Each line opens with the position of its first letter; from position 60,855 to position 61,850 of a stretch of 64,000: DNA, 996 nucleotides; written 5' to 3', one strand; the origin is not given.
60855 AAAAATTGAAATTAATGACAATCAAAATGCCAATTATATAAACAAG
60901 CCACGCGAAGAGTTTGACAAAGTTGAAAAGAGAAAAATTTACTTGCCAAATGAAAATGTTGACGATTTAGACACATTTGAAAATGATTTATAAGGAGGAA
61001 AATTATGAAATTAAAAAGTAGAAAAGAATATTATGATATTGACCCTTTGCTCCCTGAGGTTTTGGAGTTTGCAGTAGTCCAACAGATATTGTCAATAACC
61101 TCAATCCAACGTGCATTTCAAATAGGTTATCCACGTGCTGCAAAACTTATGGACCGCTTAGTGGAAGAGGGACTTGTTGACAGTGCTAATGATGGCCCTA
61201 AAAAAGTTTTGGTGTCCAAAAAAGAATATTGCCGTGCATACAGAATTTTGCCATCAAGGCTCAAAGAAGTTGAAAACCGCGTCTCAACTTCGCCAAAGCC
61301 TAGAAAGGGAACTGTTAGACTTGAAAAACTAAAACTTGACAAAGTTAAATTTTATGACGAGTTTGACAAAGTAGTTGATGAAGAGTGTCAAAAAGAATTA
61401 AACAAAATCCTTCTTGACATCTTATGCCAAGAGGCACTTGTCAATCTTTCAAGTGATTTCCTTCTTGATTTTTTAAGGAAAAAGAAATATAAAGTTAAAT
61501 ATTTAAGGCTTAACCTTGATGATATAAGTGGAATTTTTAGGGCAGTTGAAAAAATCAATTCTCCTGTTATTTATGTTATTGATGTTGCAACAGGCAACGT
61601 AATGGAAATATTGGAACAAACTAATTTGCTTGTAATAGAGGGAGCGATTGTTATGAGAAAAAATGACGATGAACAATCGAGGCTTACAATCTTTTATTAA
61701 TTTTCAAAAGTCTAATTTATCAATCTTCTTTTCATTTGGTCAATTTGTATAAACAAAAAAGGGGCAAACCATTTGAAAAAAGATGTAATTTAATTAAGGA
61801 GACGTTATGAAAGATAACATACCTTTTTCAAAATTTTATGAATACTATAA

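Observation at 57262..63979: Candidate undescribed system: XRE / beta-CASP nuclease / WYL regulator / unknowns / split FtsK-like proteins / Nudix cluster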

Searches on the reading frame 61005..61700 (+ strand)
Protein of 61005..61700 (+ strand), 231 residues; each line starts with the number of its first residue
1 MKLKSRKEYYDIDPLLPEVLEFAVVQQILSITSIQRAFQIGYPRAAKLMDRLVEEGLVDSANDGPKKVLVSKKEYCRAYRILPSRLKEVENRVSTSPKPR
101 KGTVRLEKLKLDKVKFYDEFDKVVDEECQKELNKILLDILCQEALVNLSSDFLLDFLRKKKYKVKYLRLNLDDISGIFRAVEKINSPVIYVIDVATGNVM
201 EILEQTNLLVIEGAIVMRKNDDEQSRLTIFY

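Call 5: search_protein_families(library=pfam, proteins=[window:61005-61700:+], max_evalue=0.1)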
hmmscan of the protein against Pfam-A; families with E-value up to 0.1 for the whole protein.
window:61005-61700:+ (231 aa): 4 families
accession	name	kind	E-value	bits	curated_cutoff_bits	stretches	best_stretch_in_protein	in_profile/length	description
PF09397.16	FtsK_gamma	-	4.4e-16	58.8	30.6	1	12-70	3-62/63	Ftsk gamma domain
PF03177.20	Nucleoporin_C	-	0.011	14.9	25.9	1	73-168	293-383/672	Non-repetitive/WGA-negative nucleoporin C-terminal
PF06858.20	NOG1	-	0.042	14.1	27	1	180-209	9-38/58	Nucleolar GTP-binding protein 1 (NOG1)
PF09043.17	Lys-AminoMut_A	-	0.047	12.6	25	1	164-216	124-175/508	D-Lysine 5,6-aminomutase TIM-barrel domain of alpha subunit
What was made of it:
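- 61005..61700 (+): 231-aa protein: an N-terminal FtsK-gamma winged helix (residues ~10-75) plus a C-terminal ~135-aa domain of unknown fold. Presumed DNA-recognition subunit. FtsK_gamma 4.4e-16 (call 5).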

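Call 6: search_protein_families(library=padloc, proteins=[window:61005-61700:+], max_evalue=0.1)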
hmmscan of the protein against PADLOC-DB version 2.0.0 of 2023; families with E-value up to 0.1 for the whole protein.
window:61005-61700:+ (231 aa): 3 families
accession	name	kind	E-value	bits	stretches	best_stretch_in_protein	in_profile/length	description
PDLC01438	Csa3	-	0.0016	16.5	1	18-123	152-243/305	"CAS-I,CAS-II,CAS-III,CAS-IV,CAS-V,CAS-VI; associated_signaling"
PDLC01866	CARF3--CARF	-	0.0023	15.9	0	17-67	142-192/207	-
PDLC03963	SoFic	-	0.01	13.2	1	18-76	297-355/361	-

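Call 8: search_protein_families(library=phrogs, proteins=[window:61005-61700:+], max_evalue=0.01)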
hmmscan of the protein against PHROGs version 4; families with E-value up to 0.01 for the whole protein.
window:61005-61700:+ (231 aa): 5 families
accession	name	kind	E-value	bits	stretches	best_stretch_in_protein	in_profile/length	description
phrog_13700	-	moron, auxiliary metabolic gene and host takeover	2.4e-12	47.8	1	12-73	64-126/284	FtsK/SpoIIIE-like protein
phrog_6576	-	unknown function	1.7e-08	35.2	1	13-72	168-227/325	-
phrog_22882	-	unknown function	7.3e-07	29.8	1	13-87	10-77/278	-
phrog_6152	-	unknown function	0.002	18.2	1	11-77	277-344/355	-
phrog_29917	-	unknown function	0.0038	18.2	1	34-58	2-26/39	-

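Call 20: find_homologous_proteins(query=window:61005-61700:+, max_evalue=0.001)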
Query window:61005-61700:+ (231 aa): 7 proteins with E <= 0.001 among 656 candidates.
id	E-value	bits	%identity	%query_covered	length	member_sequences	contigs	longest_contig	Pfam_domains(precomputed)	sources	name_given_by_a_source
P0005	2.4e-141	486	100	100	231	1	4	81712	PF09397.17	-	-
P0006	2.4e-81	290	61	100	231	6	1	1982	PF09397.17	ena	-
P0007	5.1e-81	289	59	100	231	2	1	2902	PF09397.17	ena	-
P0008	2.1e-80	287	59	100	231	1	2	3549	PF09397.17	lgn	-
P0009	6.2e-78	279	58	100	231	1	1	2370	PF09397.17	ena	-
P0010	4.2e-77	277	58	100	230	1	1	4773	PF09397.17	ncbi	-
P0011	4.2e-70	254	53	100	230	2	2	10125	PF09397.17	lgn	-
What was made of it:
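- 61005..61700 (+): Only 7 clusters in the database (call 20).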

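Call 21: find_encoding_contigs(protein=P0011, flank=10000, max_places=6)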
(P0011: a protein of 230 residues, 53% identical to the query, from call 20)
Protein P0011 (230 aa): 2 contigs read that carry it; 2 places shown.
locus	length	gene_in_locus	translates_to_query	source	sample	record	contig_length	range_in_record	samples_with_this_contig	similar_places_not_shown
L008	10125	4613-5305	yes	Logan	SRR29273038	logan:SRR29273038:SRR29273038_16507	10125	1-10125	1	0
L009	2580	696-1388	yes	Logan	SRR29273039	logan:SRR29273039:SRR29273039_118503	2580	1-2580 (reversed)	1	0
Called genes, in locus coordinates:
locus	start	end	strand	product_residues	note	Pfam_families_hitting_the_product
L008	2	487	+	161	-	?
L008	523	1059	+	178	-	PF13302:Acetyltransf_3, PF13420:Acetyltransf_4 (weak), PF00583:Acetyltransf_1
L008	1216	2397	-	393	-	PF06245:DUF1015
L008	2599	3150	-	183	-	PF00583:Acetyltransf_1, PF13508:Acetyltransf_7 (weak)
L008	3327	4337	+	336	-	PF01163:RIO1 (faint), PF01636:APH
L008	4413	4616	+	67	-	-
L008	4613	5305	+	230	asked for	PF09397:FtsK_gamma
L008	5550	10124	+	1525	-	?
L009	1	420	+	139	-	?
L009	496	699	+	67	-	-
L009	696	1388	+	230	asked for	PF09397:FtsK_gamma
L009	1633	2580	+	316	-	?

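Call 22: find_encoding_contigs(protein=P0010, flank=10000, max_places=6)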
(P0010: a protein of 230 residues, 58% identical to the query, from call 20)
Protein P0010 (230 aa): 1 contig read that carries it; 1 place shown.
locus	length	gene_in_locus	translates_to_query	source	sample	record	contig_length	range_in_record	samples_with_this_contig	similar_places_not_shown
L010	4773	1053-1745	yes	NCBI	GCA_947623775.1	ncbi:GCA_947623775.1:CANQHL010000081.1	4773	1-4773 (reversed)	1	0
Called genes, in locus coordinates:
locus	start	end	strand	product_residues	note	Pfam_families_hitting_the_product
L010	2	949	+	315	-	?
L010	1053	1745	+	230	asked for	PF09397:FtsK_gamma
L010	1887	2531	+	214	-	-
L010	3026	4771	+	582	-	?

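Call 23: find_encoding_contigs(protein=P0008, flank=10000, max_places=6)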
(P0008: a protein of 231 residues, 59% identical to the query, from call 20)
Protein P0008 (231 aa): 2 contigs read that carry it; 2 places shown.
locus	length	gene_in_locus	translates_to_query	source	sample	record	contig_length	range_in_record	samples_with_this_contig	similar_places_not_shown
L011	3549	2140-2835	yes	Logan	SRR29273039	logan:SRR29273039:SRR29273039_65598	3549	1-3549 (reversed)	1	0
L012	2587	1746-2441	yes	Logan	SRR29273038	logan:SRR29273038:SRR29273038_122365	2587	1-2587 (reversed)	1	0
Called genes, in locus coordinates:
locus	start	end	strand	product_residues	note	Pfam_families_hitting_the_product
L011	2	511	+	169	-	?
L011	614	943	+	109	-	-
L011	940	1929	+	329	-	PF13280:WYL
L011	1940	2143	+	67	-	-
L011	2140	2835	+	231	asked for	PF09397:FtsK_gamma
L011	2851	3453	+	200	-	PF01580:FtsK_SpoIIIE, PF01935:DUF87, PF10412:TrwB_AAD_bind (faint), PF04665:Pox_A32 (weak), PF13401:AAA_22 (weak)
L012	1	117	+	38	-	?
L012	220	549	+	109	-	-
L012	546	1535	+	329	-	PF13280:WYL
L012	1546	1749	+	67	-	-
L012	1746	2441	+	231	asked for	PF09397:FtsK_gamma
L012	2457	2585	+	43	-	?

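Call 26: find_related_loci(query=A2, collection=genome_contigs, flank=10000)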
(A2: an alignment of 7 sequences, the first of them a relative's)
Query A2 (231 aa) in genome_contigs; peptide patterns used: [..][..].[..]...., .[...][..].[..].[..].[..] (x = any residue, [..] = any of these).
203 stretches matched a pattern; 2 encode a relative of the query (tblastn E <= 1e-3); 2 distinct loci.
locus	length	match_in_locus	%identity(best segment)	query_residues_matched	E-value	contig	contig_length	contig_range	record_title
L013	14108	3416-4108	59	1-231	5e-90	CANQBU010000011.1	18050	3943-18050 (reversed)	MAG: uncultured Clostridia bacterium isolate Lapin-002__bin27 genome assembly, contig: Lapin-002__NODE_4022_length_18050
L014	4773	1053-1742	58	1-231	8e-87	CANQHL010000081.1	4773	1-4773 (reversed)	MAG: uncultured Clostridia bacterium isolate Lapin-030__bin48 genome assembly, contig: Lapin-030__NODE_21528_length_4773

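Call 30: search_protein_families(library=pfam, proteins=[L013:28-666:+, L013:958-1785:+, L013:1890-2219:+, L013:4923-5915:+, L013:5915-9994:+, L013:10000-10332:+, L013:10349-11116:+, L013:11130-11654:-, L013:12427-13755:-], max_evalue=0.01)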
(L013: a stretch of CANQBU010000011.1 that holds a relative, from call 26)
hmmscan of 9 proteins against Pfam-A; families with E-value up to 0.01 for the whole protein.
L013:28-666:+ (212 aa): 1 family
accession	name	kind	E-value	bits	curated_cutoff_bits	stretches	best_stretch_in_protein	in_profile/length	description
PF23343.2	REP_ORF2-G2P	-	2.1e-13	50.9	27.8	1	27-148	1-98/99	Replication-associated protein ORF2/G2P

L013:958-1785:+ (275 aa): 1 family
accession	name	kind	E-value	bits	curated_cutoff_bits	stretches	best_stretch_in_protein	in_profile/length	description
PF02498.22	Bro-N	-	1.1e-13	52.1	25.6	1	11-106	1-92/96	BRO family, N-terminal domain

L013:1890-2219:+ (109 aa): 0 families

L013:4923-5915:+ (330 aa): 0 families

L013:5915-9994:+ (1359 aa): 5 families
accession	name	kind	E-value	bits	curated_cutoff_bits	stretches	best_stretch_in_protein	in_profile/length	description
PF07669.17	Eco57I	-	1.1e-23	84.6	25.3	1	933-1081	1-171/171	Eco57I restriction-modification methylase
PF04851.21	ResIII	-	1.8e-12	47.9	22.5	1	153-320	4-163/164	Type III restriction enzyme, res subunit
PF01170.24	UPF0020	-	5.7e-05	23.3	22.3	1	976-1071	97-194/197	RMKL-like, methyltransferase domain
PF00270.35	DEAD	-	0.00012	22.3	26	1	155-322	2-163/167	DEAD/DEAH box helicase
PF00176.29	SNF2-rel_dom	-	0.0071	15.9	24.9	0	181-320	27-164/290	SNF2-related domain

L013:10000-10332:+ (110 aa): 0 families

L013:10349-11116:+ (255 aa): 0 families

L013:11130-11654:- (174 aa): 0 families

L013:12427-13755:- (442 aa): 1 family
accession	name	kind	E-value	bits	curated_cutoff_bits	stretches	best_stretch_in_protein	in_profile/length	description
PF14284.11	PcfJ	-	1.4e-25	90.2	25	1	271-421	2-142/147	PcfJ-like protein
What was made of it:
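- Closest known: TcpA. Same: Neighbourhood of a Rep gene and PcfJ in relatives (call 30).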

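Call 31: search_protein_families(library=pfam, proteins=[L008:5550-10124:+, L010:3026-4771:+, L011:2-511:+, L011:614-943:+, L008:3327-4337:+, L008:2-487:+], max_evalue=0.01)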
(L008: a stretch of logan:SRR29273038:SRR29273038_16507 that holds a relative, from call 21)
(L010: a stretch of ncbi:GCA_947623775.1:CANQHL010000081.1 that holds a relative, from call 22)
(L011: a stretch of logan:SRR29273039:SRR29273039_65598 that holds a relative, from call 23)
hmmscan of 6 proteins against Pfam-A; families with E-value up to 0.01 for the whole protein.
L008:5550-10124:+ (1525 aa): 6 families
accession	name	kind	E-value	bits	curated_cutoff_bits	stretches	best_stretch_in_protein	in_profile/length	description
PF13402.12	Peptidase_M60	-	2.4e-35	122.9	25.8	1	359-619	1-258/275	Peptidase M60, enhancin and enhancin-like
PF03382.20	DUF285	-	6e-08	32.9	25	1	1325-1412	30-114/120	Mycoplasma protein of unknown function, DUF285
PF16391.11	DUF5000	-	2.6e-07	31.4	25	1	999-1085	12-97/141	Domain of unknown function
PF13306.12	LRR_5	-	8.8e-07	29.3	27.7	1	1326-1420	29-112/127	BspA type Leucine rich repeat region (6 copies)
PF00754.31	F5_F8_type_C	-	9.8e-07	29.4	28.2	1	978-1098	9-118/127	F5/8 type C domain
PF17291.7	M60-like_N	-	0.0092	16.4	23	0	201-255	2-56/106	N-terminal domain of M60-like peptidases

L010:3026-4771:+ (582 aa): 1 family
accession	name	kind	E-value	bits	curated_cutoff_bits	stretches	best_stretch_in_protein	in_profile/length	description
PF09479.16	Flg_new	-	9.1e-08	32.5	27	1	272-328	1-53/65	Listeria-Bacteroides repeat domain (List_Bact_rpt)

L011:2-511:+ (169 aa): 0 families

L011:614-943:+ (109 aa): 0 families

L008:3327-4337:+ (336 aa): 4 families
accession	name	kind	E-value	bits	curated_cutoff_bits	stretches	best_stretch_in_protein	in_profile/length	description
PF01636.29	APH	-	1.6e-13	51.4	23.2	1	45-257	2-218/239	Phosphotransferase enzyme family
PF01163.29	RIO1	-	2e-06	28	22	0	200-234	116-149/187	RIO domain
PF03109.22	ABC1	-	0.00027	20.6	22.9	0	200-239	178-217/244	ABC1 atypical kinase-like domain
PF00069.31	Pkinase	-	0.0032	17.3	31.7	0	198-241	108-150/263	Protein kinase domain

L008:2-487:+ (161 aa): 3 families
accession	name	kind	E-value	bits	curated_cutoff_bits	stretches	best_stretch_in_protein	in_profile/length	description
PF13472.12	Lipase_GDSL_2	-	7.2e-08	33.6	32.9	1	23-148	56-178/178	GDSL-like Lipase/Acylhydrolase family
PF00657.28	Lipase_GDSL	-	1.4e-06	29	23.6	1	27-151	73-206/208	GDSL-like Lipase/Acylhydrolase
PF04311.20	DUF459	-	0.0027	17.5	27.2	0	137-155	178-196/197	Protein of unknown function (DUF459)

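Call 34: search_solved_structures(query=A2, max_evalue=1, show_alignments=1)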
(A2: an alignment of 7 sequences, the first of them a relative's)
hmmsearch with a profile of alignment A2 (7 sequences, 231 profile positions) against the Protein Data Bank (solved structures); distinct sequences matched with E-value up to 1: 11.
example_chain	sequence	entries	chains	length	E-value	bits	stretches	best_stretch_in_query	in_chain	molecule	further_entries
2j5p_A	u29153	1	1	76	3.3e-10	43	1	10-69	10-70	DNA TRANSLOCASE FTSK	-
5dcf_A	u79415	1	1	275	3.3e-09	39.7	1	6-69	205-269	Tyrosine recombinase XerD,DNA translocase FtsK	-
2j5o_A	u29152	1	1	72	7.2e-09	38.6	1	10-69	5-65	DNA TRANSLOCASE FTSK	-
2ve8_A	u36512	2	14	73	7.8e-09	38.5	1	10-69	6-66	DNA TRANSLOCASE FTSK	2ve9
2ius_A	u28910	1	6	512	1.9e-08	37.3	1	11-69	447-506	DNA TRANSLOCASE FTSK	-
2iut_A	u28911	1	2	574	3.6e-07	33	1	10-69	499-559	DNA TRANSLOCASE FTSK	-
2vxz_A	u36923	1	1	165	0.004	19.8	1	29-84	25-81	PYRSV_GP04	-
1mkm_A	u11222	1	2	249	0.037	16.7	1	18-61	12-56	IclR transcriptional regulator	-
3k2z_A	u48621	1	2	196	0.33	13.5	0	30-73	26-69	LexA repressor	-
5tj5_P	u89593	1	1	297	0.4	13.3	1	54-85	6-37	V-type proton ATPase subunit d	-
3j9t_Q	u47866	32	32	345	0.41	13.3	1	54-85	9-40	V-type proton ATPase subunit d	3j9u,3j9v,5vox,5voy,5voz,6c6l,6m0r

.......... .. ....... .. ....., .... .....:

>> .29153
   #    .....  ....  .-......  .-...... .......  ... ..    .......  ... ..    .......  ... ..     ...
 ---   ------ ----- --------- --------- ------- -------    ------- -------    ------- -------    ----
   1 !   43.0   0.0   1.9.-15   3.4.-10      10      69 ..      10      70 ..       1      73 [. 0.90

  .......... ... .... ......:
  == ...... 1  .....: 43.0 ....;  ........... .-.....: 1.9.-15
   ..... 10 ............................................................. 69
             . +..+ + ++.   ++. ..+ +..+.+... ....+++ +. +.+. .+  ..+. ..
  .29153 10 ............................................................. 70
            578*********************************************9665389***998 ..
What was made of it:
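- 61005..61700 (+): PDB FtsK gamma 3.3e-10 (call 34).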

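Call 46: find_related_loci(query=A2, collection=viral_contigs, flank=10000)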
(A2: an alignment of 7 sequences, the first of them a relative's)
Query A2 (231 aa) in viral_contigs; peptide patterns used: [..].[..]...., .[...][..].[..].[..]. (x = any residue, [..] = any of these).
361 stretches matched a pattern, but none encodes a relative of the query by tblastn (E <= 1e-3).

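Call 51: search_dna_similar(query=window:61005-61700:+, collection=phages, mode=protein, max_evalue=0.01, max_rows=15)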
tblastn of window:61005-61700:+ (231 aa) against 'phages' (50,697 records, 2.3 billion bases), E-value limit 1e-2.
Records with a match: 42; places in all: 42; records where one place covers at least 80% of the query: 0.
Best place of each record, by identity: <60% 42.
By first word of the organism name: Vibrio 18; Bacteriophage 11; Listeria 5; Pseudomonas 3; Burkholderia 2; Staphylococcus 2; Pararheinheimera 1.
By host as written in the record: - 23; Listeria monocytogenes 5; Vibrio crassostreae 4; Burkholderia sp. 2; Staphylococcus aureus 2; carbapenem-resistant Pseudomonas aeruginosa YMC11/07/P54 2; Vibrio sp. St2 1; Pseudomonas aeruginosa YMC/01/01/P52 1; and 2 more.
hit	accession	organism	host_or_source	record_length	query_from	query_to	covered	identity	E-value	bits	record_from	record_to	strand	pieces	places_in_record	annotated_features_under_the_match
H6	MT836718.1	Bacteriophage sp.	human fecal samples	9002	12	115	45%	27.9%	2e-4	47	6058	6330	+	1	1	record has no annotation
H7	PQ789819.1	Burkholderia phage vB_E192a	Burkholderia sp.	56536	3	74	31%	38.8%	3e-8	59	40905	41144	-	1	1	DNA translocase FtsK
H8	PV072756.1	Burkholderia phage vB_PL1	Burkholderia sp.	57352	3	74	31%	38.8%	3e-8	59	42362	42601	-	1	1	DNA translocase FtsK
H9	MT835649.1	Bacteriophage sp.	human fecal samples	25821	11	105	41%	28.3%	1e-3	45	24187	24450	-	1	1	record has no annotation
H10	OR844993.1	Staphylococcus phage SA 1306 Kay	Staphylococcus aureus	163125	13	74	27%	42.9%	5e-5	50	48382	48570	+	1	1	record has no annotation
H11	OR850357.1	Staphylococcus phage SA 1298 Kay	Staphylococcus aureus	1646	13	72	26%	44.3%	2e-5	51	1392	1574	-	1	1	record has no annotation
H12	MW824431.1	Vibrio phage PS14A.1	Vibrio crassostreae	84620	4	74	31%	37.3%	2e-3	45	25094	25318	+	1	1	DNA recombination-dependent growth factor C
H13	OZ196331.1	Vibrio phage K437a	Seawater and oysters mix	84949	4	74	31%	37.3%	2e-3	45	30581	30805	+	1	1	exonuclease recombination-associated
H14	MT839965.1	Bacteriophage sp.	human fecal samples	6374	11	75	28%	39.4%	3e-4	47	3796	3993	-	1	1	record has no annotation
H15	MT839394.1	Bacteriophage sp.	human fecal samples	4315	11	75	28%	38.8%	7e-4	46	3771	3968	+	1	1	record has no annotation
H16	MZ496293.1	Vibrio phage ST2-1pr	Vibrio sp. St2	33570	8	74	29%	36.8%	2e-4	48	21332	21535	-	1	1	rdgC: recombination-associated protein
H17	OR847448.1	Listeria phage LM 4-11-1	Listeria monocytogenes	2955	13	76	28%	38.5%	2e-3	45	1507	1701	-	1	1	record has no annotation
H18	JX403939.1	Pseudomonas phage YMC/01/01/P52_PAE_BP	Pseudomonas aeruginosa YMC/01/01/P52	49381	11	69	26%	41.7%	4e-5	50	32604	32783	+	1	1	putative DNA segregation ATPase FtsK/SpoIIIE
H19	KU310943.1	Pseudomonas phage YMC11/07/P54_PAE_BP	carbapenem-resistant Pseudomonas ...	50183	11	69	26%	41.7%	4e-5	50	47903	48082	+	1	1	hypothetical protein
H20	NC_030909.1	Pseudomonas phage YMC11/07/P54_PAE_BP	carbapenem-resistant Pseudomonas ...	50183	11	69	26%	41.7%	4e-5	50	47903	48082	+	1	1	DNA translocase FtsK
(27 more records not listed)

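Call 53: get_annotated_region(hit=H6, flank=9000)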
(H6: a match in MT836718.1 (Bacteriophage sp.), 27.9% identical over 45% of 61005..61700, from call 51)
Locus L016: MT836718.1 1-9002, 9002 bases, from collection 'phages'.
description: UNVERIFIED: Bacteriophage sp. clone scaffold_2903 genomic sequence.
organism: Bacteriophage sp. (NCBI taxid 38018)
taxonomy: Viruses
host: -; source: human fecal samples; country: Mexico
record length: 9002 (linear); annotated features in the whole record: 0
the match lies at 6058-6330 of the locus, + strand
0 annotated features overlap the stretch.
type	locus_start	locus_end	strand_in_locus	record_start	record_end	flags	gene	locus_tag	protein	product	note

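Call 54: predict_structure(alignment_id=A2)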
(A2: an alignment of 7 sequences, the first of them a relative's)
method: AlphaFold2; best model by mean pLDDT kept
length: 231 residues; sequences in the alignment: 7
mean_pLDDT: 59.4   pTM: 0.44
mean pLDDT of the five models: 59.4, 58.2, 56.9, 56.0, 55.7
residues with pLDDT >= 90: 33; 70-90: 45; 50-70: 47; < 50: 106
segments of 3 or more residues with pLDDT < 50: 94-123, 136-156, 159-164, 173-190, 207-231
pLDDT, mean of each block of 10 residues (from residue 1): 88 93 88 74 76 91 78 89 73 42 32 42 54 48 33 49 50 46 43 51 49 41 38 34
secondary structure, 60 per line:
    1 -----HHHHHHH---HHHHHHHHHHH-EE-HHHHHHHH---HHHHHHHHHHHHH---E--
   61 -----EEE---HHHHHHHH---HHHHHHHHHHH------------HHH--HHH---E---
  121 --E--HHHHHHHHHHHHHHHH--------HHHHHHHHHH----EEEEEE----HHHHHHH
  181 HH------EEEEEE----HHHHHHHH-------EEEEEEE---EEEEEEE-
elements in order: H6-12 H16-26 H31-38 H42-54 E66-68 H72-79 H83-93 H126-141 H150-159 E164-169 H174-182 E189-194 H199-206 E214-220 E224-230
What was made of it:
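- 61005..61700 (+): AF2 is confident for residues 1-93 and below 50 pLDDT beyond (call 54).
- Tried and rejected: AF2 confidence for this domain is below 50 (call 54), so no fold search was run on it.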

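Call 64: search_protein_families(library=pfam, proteins=[L013:4923-5915:+, L013:1890-2219:+], max_evalue=0.05)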
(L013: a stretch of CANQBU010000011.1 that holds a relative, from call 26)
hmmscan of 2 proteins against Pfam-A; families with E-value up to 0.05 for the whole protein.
L013:4923-5915:+ (330 aa): 0 families

L013:1890-2219:+ (109 aa): 0 families

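Call 83: search_protein_families(library=ncbifam, proteins=[window:61005-61700:+], max_evalue=0.01)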
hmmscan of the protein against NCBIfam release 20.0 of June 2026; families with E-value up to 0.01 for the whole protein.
window:61005-61700:+ (231 aa): 1 family
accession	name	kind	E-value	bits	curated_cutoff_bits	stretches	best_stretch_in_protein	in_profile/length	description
NF007615.0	PRK10263.1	equivalog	4.7e-05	21.3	1566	1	11-69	1290-1349/1355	DNA translocase FtsK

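Call 130: find_encoding_contigs(protein=P0007, flank=5000, max_places=3)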
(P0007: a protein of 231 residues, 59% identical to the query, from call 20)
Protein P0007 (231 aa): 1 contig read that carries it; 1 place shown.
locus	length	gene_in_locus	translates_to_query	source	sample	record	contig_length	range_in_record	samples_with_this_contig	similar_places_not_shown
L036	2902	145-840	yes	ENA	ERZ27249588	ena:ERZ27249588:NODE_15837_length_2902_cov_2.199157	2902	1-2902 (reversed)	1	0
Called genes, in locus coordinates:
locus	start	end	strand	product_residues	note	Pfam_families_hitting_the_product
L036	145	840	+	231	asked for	PF09397:FtsK_gamma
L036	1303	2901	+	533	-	?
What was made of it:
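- The gamma gene persists without the ATPase or WYL in L008, L009, L036 and L010 (calls 21, 22, 130). The gamma gene is the most persistent member and occurs without the ATPase (calls 21, 22, 130). Partial versions exist (L008, L036, L010) (calls 21, 22, 130).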

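Call 131: find_encoding_contigs(protein=P0009, flank=5000, max_places=3)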
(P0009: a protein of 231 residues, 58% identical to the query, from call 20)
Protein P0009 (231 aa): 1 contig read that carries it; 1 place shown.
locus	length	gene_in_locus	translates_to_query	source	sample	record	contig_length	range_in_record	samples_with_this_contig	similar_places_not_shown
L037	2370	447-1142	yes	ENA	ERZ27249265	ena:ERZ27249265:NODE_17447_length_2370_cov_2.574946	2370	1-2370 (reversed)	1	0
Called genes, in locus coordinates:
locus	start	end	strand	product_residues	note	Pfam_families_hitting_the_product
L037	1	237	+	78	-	?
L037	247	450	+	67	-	-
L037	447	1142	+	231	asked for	PF09397:FtsK_gamma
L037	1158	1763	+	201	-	PF01580:FtsK_SpoIIIE (weak), PF01935:DUF87, PF00437:T2SSE (weak)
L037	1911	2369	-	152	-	?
